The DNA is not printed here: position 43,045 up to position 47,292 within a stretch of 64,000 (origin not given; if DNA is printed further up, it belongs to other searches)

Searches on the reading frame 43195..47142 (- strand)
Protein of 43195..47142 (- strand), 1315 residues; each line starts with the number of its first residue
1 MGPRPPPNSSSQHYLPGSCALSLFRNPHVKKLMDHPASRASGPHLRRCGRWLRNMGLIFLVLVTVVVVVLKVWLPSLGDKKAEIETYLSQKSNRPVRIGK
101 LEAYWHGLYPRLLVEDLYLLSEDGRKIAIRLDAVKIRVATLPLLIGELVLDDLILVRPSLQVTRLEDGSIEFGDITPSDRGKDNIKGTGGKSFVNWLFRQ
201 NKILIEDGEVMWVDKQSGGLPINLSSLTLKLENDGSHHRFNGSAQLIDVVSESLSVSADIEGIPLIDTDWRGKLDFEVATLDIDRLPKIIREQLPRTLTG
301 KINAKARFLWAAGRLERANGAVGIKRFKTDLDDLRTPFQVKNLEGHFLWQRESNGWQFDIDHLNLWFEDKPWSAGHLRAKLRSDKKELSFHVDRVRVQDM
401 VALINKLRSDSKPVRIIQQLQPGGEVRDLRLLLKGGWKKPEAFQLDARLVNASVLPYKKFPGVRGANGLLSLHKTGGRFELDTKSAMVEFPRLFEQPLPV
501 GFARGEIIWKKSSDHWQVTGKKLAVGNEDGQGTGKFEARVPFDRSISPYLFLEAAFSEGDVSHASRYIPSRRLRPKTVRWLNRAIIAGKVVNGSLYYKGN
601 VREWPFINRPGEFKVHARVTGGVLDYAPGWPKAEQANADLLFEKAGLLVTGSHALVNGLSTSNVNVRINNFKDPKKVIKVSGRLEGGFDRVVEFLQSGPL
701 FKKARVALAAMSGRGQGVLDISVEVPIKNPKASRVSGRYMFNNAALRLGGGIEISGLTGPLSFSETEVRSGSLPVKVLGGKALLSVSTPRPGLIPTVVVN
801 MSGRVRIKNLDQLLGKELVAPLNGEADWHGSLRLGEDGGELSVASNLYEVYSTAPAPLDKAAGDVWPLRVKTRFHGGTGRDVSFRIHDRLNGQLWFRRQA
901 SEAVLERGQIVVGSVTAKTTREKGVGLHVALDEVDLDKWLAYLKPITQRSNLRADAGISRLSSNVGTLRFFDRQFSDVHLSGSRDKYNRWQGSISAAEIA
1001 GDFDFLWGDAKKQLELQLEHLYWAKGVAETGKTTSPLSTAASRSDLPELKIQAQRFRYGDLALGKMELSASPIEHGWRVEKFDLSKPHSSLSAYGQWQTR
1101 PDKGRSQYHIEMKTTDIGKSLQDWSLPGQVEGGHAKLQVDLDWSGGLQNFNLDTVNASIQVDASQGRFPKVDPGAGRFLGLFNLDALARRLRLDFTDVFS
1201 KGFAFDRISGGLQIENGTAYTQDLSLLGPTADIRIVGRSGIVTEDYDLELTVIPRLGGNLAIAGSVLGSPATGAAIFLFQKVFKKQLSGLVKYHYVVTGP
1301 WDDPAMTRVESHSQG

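Call 102: search_protein_families(library=pfam, proteins=[window:43195-47142:-], max_evalue=0.001)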
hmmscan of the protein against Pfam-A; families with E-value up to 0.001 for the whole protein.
window:43195-47142:- (1315 aa): 3 families
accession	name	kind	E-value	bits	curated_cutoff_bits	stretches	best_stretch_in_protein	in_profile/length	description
PF13116.12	YhdP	-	3.8e-263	876.8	46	1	45-1305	4-1223/1224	YhdP protein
PF05359.17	DUF748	-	3.3e-16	59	50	1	46-343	9-291/1037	Domain of Unknown Function (DUF748)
PF05170.20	AsmA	-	4e-09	36.3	29.8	1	57-219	12-178/607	AsmA family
